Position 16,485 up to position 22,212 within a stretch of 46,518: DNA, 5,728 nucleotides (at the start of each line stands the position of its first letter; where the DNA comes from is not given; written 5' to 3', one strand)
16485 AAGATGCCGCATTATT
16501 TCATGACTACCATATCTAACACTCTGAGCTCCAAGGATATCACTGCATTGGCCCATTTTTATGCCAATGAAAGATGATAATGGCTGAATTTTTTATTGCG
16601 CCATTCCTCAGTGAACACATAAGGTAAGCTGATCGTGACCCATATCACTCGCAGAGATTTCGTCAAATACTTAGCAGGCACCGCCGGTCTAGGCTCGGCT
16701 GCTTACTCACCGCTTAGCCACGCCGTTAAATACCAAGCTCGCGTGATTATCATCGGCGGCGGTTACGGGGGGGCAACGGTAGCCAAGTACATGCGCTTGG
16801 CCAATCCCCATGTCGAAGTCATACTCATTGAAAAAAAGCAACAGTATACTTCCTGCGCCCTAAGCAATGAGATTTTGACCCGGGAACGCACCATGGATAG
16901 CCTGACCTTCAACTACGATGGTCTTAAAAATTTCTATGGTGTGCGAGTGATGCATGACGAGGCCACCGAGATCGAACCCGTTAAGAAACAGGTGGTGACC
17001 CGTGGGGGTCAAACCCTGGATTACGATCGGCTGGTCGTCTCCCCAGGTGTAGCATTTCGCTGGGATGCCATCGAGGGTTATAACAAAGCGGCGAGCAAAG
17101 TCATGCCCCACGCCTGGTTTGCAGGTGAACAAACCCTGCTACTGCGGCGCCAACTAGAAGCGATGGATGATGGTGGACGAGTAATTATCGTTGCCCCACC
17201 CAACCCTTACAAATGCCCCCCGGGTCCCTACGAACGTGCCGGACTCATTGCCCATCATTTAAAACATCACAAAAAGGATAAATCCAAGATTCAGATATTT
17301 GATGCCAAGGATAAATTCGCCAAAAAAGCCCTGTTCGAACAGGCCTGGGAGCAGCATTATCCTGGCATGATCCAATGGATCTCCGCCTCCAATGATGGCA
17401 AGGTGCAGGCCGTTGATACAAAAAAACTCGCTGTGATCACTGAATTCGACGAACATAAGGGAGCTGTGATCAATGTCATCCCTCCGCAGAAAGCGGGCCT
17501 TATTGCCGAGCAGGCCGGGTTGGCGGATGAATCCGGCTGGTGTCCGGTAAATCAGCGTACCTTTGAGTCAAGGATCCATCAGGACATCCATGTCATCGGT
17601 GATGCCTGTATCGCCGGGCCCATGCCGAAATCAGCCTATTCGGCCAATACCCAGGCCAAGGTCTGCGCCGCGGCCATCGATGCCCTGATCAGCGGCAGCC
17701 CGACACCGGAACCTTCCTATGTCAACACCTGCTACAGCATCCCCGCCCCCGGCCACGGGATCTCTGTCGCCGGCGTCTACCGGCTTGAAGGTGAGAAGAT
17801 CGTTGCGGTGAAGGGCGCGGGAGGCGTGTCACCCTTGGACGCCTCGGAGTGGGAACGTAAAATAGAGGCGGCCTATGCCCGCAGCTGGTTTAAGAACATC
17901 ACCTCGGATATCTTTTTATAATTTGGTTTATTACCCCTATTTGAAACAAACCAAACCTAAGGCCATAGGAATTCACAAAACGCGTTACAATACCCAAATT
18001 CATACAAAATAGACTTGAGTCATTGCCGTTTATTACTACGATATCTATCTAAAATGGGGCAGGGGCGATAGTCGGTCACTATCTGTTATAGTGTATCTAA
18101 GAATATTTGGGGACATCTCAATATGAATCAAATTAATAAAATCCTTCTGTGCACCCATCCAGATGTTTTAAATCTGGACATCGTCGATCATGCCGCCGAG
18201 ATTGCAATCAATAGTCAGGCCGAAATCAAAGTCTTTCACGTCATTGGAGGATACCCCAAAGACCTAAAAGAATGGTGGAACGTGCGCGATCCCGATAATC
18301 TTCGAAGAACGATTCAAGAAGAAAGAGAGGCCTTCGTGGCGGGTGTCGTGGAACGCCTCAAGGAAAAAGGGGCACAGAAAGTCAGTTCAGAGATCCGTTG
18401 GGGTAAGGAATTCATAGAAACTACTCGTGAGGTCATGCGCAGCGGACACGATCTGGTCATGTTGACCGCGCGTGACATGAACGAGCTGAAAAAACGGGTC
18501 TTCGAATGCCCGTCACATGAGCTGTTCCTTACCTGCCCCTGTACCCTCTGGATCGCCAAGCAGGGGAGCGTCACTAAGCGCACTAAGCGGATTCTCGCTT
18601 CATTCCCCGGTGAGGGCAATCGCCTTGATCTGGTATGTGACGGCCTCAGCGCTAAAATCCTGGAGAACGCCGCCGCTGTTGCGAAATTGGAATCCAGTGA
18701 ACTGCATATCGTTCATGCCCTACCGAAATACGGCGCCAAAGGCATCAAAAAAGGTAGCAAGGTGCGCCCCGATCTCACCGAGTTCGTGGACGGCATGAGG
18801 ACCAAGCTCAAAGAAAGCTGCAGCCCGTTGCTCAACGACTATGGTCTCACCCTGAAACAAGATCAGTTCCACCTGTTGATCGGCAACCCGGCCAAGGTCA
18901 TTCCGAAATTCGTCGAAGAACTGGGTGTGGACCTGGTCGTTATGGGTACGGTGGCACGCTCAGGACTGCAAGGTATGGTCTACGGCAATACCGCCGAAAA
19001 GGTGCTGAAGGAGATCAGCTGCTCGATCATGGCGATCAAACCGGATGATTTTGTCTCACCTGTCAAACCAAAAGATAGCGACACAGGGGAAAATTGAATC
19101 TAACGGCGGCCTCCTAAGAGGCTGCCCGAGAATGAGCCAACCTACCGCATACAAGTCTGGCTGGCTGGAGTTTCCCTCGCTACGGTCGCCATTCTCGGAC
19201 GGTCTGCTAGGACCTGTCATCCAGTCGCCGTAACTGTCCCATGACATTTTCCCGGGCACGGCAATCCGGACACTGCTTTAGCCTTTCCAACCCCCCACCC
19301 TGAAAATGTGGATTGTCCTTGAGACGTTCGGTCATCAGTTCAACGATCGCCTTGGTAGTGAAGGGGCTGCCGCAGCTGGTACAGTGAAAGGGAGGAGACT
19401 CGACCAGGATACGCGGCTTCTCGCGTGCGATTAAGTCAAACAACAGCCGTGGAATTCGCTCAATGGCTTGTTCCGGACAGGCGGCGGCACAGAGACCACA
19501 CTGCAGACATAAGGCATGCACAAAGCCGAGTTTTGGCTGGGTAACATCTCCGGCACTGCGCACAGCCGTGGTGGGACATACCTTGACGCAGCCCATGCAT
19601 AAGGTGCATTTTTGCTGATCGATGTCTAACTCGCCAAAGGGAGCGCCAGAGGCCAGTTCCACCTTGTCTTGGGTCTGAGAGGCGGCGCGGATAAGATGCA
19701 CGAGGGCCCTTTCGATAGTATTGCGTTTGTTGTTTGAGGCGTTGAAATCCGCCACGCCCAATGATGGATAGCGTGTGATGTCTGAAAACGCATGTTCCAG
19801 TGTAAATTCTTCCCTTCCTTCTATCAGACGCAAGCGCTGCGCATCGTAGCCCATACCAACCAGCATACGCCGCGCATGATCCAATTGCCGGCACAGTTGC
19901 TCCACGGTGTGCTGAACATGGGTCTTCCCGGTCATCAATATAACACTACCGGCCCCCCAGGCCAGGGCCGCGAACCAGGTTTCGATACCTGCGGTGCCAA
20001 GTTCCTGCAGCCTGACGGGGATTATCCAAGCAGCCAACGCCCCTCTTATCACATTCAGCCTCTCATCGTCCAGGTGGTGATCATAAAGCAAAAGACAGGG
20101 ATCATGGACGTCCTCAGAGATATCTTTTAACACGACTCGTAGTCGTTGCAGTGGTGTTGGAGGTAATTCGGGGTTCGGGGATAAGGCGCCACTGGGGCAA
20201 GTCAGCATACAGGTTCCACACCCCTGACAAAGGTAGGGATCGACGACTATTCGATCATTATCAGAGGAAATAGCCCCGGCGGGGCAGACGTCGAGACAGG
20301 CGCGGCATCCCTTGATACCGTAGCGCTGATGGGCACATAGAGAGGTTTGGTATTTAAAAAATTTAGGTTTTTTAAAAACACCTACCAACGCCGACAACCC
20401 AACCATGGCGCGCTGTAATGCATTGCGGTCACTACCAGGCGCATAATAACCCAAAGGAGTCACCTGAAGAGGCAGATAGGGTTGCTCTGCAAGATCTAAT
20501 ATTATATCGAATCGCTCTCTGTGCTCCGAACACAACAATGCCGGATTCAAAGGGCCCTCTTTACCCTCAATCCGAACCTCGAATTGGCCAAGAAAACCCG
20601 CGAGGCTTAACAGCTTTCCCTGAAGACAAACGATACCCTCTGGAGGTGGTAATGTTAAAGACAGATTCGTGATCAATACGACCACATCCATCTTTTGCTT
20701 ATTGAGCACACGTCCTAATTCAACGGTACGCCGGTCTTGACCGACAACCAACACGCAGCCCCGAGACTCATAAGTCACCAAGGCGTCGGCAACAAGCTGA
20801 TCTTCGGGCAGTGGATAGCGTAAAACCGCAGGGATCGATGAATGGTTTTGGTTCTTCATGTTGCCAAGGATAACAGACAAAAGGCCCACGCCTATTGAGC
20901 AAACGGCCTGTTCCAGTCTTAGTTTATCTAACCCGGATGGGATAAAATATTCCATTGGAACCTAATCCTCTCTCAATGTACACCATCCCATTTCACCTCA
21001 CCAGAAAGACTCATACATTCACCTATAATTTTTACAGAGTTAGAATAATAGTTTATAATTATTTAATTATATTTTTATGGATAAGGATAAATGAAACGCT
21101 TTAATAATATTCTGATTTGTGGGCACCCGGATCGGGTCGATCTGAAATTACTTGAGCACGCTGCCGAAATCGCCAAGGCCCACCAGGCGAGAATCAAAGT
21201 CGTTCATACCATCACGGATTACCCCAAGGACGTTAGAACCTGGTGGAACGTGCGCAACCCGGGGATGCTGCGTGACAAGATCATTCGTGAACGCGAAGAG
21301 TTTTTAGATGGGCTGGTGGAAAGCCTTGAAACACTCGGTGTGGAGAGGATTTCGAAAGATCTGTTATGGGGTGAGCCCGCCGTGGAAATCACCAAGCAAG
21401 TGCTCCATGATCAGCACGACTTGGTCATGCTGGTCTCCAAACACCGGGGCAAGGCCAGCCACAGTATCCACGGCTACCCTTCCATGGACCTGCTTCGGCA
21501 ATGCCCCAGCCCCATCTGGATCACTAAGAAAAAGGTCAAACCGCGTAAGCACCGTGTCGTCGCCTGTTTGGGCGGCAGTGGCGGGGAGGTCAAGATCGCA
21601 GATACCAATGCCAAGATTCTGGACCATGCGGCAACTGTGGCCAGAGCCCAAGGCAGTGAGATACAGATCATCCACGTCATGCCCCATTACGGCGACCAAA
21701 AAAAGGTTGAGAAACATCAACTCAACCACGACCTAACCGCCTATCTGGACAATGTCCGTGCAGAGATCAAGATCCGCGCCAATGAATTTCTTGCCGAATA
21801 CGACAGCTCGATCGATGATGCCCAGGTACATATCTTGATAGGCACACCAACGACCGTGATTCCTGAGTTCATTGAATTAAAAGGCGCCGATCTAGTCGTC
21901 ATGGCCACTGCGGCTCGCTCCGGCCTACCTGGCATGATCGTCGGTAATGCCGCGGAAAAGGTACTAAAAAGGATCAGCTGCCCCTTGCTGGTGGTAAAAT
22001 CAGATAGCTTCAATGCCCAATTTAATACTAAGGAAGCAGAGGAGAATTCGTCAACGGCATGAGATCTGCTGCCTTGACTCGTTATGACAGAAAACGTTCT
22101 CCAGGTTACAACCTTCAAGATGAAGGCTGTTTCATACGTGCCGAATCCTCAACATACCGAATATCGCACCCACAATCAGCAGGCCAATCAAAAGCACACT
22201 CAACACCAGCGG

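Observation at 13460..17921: fccAB embedded in one operon with a tetrahaem cytochrome / NrfC / NrfD quinone module: candidate membrane-wired sulfide dehydrogenase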

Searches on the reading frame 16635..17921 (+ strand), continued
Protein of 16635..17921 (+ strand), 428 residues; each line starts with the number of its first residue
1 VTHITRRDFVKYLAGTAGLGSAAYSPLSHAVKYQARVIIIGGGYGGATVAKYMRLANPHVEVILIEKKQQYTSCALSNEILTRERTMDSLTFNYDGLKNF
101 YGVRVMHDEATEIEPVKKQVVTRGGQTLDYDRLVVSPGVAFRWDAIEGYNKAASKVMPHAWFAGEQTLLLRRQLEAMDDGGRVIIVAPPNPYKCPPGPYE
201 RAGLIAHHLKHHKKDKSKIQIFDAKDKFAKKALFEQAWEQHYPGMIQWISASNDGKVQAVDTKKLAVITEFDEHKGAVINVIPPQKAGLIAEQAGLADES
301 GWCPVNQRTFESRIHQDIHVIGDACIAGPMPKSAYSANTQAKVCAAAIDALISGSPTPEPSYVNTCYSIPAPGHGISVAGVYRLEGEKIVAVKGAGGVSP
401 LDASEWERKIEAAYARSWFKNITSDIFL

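Call 76: search_solved_structures(query=window:16635-17921:+, max_evalue=1e-100, show_alignments=3)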
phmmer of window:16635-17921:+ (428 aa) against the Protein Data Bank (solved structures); distinct sequences matched with E-value up to 1e-100: 3.
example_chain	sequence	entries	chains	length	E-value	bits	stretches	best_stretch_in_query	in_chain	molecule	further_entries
5n1t_A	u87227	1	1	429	2.9e-142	478.1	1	1-427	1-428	flavin-binding subunit of sulfide dehydrogenase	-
3vrd_B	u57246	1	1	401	1.9e-134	452.3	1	36-427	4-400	Flavocytochrome c flavin subunit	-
1fcd_A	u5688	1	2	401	3.5e-128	431.7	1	36-427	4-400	FLAVOCYTOCHROME C SULFIDE DEHYDROGENASE (FLAVIN-BINDING SUBUNIT)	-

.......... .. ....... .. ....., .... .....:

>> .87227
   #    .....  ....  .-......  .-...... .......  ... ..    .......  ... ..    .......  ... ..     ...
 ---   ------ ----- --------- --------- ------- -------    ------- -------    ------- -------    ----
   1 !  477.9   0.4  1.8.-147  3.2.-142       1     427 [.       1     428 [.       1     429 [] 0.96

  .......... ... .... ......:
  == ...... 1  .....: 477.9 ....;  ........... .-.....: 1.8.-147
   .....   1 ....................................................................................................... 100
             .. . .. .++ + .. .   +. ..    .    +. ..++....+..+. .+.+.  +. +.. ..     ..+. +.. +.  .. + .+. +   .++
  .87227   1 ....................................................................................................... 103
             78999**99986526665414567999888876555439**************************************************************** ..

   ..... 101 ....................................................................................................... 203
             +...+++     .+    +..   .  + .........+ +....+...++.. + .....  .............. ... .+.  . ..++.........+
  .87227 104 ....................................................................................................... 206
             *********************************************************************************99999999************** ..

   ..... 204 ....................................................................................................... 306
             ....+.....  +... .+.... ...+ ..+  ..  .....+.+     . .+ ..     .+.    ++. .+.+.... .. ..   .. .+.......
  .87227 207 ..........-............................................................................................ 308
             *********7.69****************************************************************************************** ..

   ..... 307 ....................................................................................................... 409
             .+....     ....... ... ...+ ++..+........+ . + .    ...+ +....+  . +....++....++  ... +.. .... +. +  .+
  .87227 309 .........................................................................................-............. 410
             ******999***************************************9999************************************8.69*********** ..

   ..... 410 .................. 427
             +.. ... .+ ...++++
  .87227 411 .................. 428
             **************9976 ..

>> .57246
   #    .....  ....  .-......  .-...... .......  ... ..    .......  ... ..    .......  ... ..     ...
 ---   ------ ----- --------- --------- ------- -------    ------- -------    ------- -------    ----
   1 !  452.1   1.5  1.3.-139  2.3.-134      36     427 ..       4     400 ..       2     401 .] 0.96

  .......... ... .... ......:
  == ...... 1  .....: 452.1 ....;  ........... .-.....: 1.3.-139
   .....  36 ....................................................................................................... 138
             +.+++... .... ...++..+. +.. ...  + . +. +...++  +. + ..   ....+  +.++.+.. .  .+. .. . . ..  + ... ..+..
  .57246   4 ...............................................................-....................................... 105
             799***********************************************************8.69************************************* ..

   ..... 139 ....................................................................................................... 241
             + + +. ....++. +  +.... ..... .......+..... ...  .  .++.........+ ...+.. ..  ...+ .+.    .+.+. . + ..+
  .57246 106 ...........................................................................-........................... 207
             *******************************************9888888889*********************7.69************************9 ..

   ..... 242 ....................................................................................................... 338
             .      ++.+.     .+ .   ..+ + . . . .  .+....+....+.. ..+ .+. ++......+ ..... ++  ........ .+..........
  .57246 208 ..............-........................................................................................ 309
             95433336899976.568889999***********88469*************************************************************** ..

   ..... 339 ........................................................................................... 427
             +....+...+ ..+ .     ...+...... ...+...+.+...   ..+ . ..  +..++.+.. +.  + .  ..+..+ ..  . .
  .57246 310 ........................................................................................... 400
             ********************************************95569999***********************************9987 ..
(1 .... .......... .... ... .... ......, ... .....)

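Call 84: find_encoding_contigs(protein=P0259, flank=7000, max_places=1)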
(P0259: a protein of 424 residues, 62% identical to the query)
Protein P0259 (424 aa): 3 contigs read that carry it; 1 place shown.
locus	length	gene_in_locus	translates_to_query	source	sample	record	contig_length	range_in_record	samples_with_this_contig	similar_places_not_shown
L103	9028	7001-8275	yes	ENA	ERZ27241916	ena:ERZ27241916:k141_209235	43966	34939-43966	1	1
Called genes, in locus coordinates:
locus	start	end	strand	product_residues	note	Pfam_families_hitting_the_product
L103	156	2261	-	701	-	PF14522:Cytochrome_C7 (faint), PF14537:Cytochrom_c3_2 (faint)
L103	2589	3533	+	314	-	PF14522:Cytochrome_C7 (faint), PF22113:Mtrc-MtrF_II-IV_dom (faint), PF22678:Cytochrom_c_NrfB-like, PF09699:Paired_CXXCH_1 (weak), PF14537:Cytochrom_c3_2, PF22678:Cytochrom_c_NrfB-like (weak), PF09699:Paired_CXXCH_1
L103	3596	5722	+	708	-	PF11854:MtrB_PioB, PF10677:DUF2490 (faint)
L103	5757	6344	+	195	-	PF00034:Cytochrom_C (faint), PF13442:Cytochrome_CBB3 (faint)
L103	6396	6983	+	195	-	PF13442:Cytochrome_CBB3 (faint), PF00034:Cytochrom_C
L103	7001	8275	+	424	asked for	PF07992:Pyr_redox_2, PF21706:FCSD_central, PF09242:FCSD-flav_bind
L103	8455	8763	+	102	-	PF13442:Cytochrome_CBB3, PF00034:Cytochrom_C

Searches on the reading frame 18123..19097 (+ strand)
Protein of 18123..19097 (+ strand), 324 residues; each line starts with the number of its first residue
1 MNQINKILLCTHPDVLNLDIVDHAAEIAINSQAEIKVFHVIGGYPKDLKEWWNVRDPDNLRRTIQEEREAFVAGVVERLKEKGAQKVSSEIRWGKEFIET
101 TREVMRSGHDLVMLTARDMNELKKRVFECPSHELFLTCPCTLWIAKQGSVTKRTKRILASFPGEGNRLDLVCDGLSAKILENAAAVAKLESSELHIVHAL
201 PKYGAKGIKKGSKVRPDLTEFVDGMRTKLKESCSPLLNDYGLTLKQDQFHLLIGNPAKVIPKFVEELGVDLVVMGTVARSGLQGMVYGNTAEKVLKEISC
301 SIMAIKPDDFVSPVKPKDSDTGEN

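Call 28: search_protein_families(library=pfam, proteins=[window:18123-19097:+], max_evalue=0.0001)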
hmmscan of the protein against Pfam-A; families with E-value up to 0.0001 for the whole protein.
window:18123-19097:+ (324 aa): 1 family
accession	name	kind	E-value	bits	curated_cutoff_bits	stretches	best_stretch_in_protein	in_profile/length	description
PF00582.32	Usp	-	2.2e-28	100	24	2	176-306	15-141/141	Universal stress protein family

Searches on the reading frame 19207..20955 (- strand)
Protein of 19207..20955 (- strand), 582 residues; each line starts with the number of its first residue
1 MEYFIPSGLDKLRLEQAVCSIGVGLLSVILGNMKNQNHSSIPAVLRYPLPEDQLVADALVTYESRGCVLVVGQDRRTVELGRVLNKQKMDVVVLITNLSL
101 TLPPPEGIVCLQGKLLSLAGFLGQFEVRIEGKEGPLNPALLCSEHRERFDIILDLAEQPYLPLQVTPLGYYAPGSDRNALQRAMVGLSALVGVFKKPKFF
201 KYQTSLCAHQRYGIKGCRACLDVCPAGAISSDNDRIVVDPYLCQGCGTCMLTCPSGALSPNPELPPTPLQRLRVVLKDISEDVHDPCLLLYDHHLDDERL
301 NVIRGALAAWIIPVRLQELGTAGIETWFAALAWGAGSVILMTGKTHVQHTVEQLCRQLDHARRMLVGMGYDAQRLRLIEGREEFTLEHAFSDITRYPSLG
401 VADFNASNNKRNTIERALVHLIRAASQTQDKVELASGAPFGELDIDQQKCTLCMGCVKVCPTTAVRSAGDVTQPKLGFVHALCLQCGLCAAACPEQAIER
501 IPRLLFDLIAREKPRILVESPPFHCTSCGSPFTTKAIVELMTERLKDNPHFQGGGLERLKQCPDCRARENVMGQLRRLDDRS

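Call 28: search_protein_families(library=pfam, proteins=[window:19207-20955:-], max_evalue=0.0001)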
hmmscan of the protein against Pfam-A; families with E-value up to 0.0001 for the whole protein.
window:19207-20955:- (582 aa): 12 families
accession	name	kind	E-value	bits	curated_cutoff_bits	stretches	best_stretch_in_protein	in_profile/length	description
PF00037.32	Fer4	-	7e-20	70.4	21.1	2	236-258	1-23/24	4Fe-4S binding domain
PF12838.12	Fer4_7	-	4.1e-19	69.2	27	1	216-257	4-52/52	4Fe-4S dicluster domain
PF12837.12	Fer4_6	-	4.2e-17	61.6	25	2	236-258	2-24/24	4Fe-4S binding domain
PF13187.11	Fer4_9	-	2e-13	50.6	27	2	216-257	4-51/52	4Fe-4S dicluster domain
PF13484.11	Fer4_16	-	2.1e-13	51.3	30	0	483-500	2-19/66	4Fe-4S double cluster binding domain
PF13237.11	Fer4_10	-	5.1e-13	49.2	25.5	2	445-494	4-53/53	4Fe-4S dicluster domain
PF12797.12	Fer4_2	-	1.2e-11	44.2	24.5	0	445-462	5-22/22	4Fe-4S binding domain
PF25160.1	LdpA_Fe-S-bd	-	9.5e-11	41.8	27.6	2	218-257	7-42/49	LdpA Fe-S cluster-binding domain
PF14697.11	Fer4_21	-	6.5e-09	36.2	35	1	445-499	3-58/59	4Fe-4S dicluster domain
PF12800.12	Fer4_4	-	1.3e-07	31.8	24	0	240-256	1-17/17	4Fe-4S binding domain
PF13183.11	Fer4_8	-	2e-07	31.8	27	0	437-462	46-66/68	4Fe-4S dicluster domain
PF12798.12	Fer4_3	-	7.8e-06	26.8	27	0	243-257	1-15/15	4Fe-4S binding domain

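Call 62: search_protein_families(library=ncbifam, proteins=[window:19207-20955:-], max_evalue=0.00001)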
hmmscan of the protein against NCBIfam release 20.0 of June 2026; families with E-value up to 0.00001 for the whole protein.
window:19207-20955:- (582 aa): 61 families (the best 25 are shown)
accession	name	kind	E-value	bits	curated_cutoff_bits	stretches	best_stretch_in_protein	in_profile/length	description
TIGR02700.1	flavo_MJ0208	hypoth_equivalog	1.2e-16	60.6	251.35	2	444-499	144-195/234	dihydromethanopterin reductase (acceptor)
TIGR02179.1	PorD_KorD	subfamily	3.5e-15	55.9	60.05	2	445-501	22-75/78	2-oxoacid:acceptor oxidoreductase, delta subunit, pyruvate/2-ketoisovalerate family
NF040864.1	HgcB_ferredoxin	equivalog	8.4e-15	54.4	99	2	443-499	9-62/93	mercury methylation ferredoxin HgcB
NF009053.0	PRK12387.1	subfamily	1.1e-14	54.7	204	1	444-573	34-166/180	formate hydrogenlyase complex iron-sulfur subunit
NF040770.1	hetero_SS_HdrA2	exception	2.7e-14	52.2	1100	2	214-259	579-624/777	CoB-CoM heterodisulfide reductase HdrA2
NF040684.1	PorD_Arch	equivalog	8.8e-14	51.4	120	1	446-501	30-82/85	pyruvate synthase subunit PorD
NF045790.1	OxalOxreddelta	equivalog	9.7e-14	51.2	230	1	445-507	257-315/316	oxalate oxidoreductase subunit delta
NF045874.1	Vhu_polyferre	exception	1.3e-13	50.5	600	2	439-496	20-74/381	F420-non-reducing hydrogenase associated-polyferredoxin VhuB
NF058577.1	FdxA_fam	equivalog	1.7e-13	50.5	65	1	217-257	12-52/52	4Fe-4S ferredoxin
NF043039.1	HgcAB_like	equivalog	2e-13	50.7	285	2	436-498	288-349/350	HgcAB-like fusion protein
TIGR00402.1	napF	equivalog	3.1e-13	49.9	102.2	1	418-502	5-88/149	ferredoxin-type protein NapF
NF042909.1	FMH_DH_FwdF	exception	3.1e-13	49.6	375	1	441-499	250-312/336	tungsten-dependent formylmethanofuran dehydrogenase subunit FwdF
NF041891.1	hdrA_Methbact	equivalog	2.6e-12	45.8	1300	1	214-259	574-619/762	ferredoxin:CoB-CoM heterodisulfide reductase subunit HdrA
TIGR02912.1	sulfite_red_C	equivalog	6.2e-12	45.1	324.1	1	210-260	167-220/314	sulfite reductase subunit C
TIGR01944.1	rnfB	subfamily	7.4e-12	45.2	68.7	1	445-502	110-164/190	RnfABCDGE type electron transport complex subunit B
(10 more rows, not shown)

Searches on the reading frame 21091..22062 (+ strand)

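Call 28: search_protein_families(library=pfam, proteins=[window:21091-22062:+], max_evalue=0.0001)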
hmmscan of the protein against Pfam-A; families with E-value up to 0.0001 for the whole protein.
window:21091-22062:+ (323 aa): 1 family
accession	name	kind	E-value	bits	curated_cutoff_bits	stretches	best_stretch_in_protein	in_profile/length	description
PF00582.32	Usp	-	9.8e-32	110.9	24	2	174-303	16-141/141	Universal stress protein family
